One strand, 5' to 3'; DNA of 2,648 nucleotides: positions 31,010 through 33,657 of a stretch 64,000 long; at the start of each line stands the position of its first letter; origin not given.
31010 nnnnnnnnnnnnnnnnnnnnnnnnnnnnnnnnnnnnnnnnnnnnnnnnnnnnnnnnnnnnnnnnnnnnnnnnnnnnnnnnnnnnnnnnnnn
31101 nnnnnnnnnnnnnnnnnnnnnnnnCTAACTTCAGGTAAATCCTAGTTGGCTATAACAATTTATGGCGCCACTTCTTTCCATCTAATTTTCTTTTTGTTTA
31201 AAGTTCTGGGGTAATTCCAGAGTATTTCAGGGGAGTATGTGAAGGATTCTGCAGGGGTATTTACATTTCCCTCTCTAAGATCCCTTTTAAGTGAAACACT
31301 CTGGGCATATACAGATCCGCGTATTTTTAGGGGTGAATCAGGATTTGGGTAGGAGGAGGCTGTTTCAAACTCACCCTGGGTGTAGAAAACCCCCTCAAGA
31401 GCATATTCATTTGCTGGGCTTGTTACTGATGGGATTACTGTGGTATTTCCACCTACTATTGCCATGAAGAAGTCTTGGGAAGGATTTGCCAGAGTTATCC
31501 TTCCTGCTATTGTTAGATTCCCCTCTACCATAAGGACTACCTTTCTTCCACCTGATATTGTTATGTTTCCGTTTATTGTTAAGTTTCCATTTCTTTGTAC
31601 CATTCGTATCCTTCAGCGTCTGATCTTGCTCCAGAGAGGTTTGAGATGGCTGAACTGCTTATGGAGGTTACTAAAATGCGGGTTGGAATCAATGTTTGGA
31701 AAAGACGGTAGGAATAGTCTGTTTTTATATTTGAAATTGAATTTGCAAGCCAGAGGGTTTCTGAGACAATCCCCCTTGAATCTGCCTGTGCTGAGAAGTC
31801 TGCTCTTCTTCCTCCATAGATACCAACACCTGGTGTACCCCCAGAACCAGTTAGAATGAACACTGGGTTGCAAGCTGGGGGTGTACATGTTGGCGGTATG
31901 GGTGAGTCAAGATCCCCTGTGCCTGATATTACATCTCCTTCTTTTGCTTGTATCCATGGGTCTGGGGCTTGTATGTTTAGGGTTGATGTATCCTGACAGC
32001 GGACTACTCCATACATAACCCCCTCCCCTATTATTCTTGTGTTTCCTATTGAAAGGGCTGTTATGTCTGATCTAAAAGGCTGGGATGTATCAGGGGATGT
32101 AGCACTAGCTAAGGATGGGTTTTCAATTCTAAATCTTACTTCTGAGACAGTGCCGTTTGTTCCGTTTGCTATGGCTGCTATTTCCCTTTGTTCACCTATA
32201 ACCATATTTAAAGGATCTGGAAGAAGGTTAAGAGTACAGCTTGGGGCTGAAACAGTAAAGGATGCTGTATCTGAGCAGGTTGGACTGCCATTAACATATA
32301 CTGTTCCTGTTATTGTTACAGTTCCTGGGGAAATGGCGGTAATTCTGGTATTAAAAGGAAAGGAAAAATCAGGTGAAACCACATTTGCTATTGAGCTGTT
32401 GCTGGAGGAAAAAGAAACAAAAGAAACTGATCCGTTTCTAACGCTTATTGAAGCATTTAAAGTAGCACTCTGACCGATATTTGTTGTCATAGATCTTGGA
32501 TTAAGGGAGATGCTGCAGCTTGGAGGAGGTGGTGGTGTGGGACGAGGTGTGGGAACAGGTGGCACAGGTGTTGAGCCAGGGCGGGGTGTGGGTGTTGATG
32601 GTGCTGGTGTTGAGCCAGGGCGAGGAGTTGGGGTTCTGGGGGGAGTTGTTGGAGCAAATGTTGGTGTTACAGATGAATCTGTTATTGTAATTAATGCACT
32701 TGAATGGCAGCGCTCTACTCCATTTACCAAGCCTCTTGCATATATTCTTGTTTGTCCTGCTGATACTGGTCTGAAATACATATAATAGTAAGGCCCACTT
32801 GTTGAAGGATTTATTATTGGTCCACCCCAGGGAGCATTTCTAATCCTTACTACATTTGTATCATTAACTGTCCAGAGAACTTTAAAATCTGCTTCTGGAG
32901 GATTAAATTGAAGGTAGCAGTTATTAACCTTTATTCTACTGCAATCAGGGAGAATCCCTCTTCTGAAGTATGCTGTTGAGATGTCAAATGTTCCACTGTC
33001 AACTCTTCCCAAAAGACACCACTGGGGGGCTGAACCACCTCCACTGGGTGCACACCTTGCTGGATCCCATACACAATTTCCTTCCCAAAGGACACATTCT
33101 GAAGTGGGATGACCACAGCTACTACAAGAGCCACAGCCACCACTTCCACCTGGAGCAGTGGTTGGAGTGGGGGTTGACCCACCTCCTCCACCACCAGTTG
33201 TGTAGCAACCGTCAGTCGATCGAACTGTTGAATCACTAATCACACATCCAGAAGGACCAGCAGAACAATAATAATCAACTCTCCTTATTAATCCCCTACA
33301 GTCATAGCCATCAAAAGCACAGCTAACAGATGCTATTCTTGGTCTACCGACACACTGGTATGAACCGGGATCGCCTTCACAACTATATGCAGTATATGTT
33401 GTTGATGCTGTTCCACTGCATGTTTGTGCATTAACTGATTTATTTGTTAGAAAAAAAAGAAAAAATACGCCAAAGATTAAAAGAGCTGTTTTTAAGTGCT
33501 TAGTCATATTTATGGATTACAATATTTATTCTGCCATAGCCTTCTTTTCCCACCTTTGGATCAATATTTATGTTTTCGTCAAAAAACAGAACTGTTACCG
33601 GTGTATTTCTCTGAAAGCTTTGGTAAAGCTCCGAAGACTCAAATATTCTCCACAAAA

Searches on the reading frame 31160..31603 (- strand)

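Call 54: search_protein_families(library=pfam, proteins=[window:31160-31603:-], max_evalue=0.1)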
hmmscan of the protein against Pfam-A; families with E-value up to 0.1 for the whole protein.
window:31160-31603:- (147 aa): 1 family
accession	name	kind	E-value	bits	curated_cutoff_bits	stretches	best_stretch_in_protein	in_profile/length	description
PF23981.1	DUF7305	-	2.1e-05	25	27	1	5-107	77-172/185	Domain of unknown function (DUF7305)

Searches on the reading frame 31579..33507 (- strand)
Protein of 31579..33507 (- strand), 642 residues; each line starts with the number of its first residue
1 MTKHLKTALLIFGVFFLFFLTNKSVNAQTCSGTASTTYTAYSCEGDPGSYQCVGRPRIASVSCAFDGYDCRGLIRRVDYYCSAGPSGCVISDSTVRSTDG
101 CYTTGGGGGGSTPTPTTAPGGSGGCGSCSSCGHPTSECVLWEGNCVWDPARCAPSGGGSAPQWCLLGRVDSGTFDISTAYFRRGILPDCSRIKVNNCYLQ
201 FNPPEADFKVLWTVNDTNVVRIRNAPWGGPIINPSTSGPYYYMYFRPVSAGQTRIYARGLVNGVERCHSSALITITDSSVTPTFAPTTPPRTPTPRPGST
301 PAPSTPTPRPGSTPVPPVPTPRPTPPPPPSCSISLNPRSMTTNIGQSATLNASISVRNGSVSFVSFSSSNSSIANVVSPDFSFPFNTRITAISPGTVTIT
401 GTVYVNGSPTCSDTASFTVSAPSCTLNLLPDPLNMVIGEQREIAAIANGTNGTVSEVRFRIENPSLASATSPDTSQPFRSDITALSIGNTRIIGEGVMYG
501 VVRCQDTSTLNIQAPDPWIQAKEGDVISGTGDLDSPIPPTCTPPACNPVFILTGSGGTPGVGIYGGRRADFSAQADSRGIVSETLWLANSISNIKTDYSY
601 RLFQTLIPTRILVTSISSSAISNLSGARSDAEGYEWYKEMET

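Call 9: search_protein_families(library=pfam, proteins=[window:31579-33507:-], max_evalue=0.001)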
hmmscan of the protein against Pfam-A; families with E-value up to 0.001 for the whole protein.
window:31579-33507:- (642 aa): 1 family
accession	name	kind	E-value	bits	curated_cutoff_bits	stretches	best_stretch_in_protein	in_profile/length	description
PF02368.24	Big_2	-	7.6e-09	35.8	22.8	1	332-406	4-72/79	Bacterial Ig-like domain (group 2)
